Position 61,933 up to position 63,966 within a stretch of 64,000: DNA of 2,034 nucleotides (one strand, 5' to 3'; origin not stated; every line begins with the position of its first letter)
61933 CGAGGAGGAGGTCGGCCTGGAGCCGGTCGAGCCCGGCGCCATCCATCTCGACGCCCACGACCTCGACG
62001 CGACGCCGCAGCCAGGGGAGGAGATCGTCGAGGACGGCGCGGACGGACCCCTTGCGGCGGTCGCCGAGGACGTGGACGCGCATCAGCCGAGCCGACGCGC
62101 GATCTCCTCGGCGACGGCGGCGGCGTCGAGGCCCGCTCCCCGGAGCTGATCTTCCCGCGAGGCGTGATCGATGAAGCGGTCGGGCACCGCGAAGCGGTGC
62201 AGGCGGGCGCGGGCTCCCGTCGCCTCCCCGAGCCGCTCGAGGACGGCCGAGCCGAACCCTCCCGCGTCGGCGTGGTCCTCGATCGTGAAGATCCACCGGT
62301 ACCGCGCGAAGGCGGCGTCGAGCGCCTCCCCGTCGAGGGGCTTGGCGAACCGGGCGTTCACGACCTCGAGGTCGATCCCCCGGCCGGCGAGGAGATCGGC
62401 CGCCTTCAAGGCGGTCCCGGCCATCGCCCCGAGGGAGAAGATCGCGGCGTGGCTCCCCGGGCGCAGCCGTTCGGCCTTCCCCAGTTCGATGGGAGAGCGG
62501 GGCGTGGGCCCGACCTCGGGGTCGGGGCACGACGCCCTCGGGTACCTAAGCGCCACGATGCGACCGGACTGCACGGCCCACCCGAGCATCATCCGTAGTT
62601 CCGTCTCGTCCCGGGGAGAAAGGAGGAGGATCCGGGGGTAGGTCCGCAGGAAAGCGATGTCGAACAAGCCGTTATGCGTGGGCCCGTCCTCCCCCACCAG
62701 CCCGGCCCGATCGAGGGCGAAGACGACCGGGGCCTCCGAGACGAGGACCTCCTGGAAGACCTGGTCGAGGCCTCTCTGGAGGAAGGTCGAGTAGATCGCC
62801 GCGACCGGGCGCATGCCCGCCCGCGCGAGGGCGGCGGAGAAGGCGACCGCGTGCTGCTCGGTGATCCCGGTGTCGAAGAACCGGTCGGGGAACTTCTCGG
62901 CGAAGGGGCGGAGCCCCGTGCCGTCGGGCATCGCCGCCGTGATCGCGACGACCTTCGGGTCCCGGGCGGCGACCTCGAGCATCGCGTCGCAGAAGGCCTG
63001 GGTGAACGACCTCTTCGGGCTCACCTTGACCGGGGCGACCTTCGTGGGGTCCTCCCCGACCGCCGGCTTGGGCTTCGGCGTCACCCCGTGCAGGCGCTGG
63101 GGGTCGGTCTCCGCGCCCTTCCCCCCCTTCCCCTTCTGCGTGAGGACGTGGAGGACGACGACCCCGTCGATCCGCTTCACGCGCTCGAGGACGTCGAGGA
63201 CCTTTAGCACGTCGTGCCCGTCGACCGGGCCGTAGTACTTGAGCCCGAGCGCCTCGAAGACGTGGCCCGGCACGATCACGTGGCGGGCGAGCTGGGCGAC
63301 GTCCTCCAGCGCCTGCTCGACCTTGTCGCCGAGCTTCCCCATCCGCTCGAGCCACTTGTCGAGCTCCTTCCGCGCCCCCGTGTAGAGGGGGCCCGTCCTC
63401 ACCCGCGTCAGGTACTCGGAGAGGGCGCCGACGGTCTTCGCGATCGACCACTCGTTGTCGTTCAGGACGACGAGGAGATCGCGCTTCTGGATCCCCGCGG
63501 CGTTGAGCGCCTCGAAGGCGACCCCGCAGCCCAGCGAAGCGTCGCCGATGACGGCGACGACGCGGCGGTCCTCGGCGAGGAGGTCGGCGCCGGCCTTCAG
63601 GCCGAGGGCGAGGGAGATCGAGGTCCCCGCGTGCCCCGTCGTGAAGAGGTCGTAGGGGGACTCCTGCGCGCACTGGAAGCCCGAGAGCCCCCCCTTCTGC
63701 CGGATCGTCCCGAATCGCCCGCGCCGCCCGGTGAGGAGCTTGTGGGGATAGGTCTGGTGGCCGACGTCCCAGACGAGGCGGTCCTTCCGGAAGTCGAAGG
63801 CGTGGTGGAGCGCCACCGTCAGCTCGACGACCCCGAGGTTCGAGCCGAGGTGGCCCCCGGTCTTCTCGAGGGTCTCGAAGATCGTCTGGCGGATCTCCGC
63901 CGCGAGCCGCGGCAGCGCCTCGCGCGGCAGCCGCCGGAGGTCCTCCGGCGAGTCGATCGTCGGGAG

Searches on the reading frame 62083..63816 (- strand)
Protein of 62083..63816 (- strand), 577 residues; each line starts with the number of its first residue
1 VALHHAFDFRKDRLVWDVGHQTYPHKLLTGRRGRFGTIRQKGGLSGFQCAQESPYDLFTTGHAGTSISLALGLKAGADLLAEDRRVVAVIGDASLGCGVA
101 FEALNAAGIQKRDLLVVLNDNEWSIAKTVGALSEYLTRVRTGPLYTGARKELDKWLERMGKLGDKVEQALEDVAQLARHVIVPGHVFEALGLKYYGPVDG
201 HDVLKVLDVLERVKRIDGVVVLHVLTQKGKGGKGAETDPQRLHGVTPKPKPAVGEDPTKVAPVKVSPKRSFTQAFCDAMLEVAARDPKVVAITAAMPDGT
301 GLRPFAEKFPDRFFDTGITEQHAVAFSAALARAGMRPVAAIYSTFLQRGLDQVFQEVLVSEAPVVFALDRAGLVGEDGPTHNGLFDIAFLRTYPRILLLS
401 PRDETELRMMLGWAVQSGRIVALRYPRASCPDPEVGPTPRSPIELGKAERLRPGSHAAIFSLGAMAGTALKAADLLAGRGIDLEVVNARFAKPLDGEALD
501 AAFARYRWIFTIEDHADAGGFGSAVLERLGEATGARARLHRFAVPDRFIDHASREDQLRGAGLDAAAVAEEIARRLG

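Call 44: search_protein_families(library=pfam, proteins=[window:62083-63816:-], max_evalue=0.0001)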
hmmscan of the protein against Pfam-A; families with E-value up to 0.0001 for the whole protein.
window:62083-63816:- (577 aa): 4 families
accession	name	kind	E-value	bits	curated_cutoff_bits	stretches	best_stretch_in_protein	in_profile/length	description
PF13292.11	DXP_synthase_N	-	1.1e-86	290.9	21.2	1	1-226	51-274/274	1-deoxy-D-xylulose-5-phosphate synthase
PF02779.29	Transket_pyr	-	6.5e-38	130.5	27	1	270-430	4-172/174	Transketolase, pyrimidine binding domain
PF02780.25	Transketolase_C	-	4.2e-29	101.4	25.9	1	446-568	1-124/124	Transketolase, C-terminal domain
PF02775.26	TPP_enzyme_C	-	1.5e-05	25.3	21.9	1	59-124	26-85/151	Thiamine pyrophosphate enzyme, C-terminal TPP binding domain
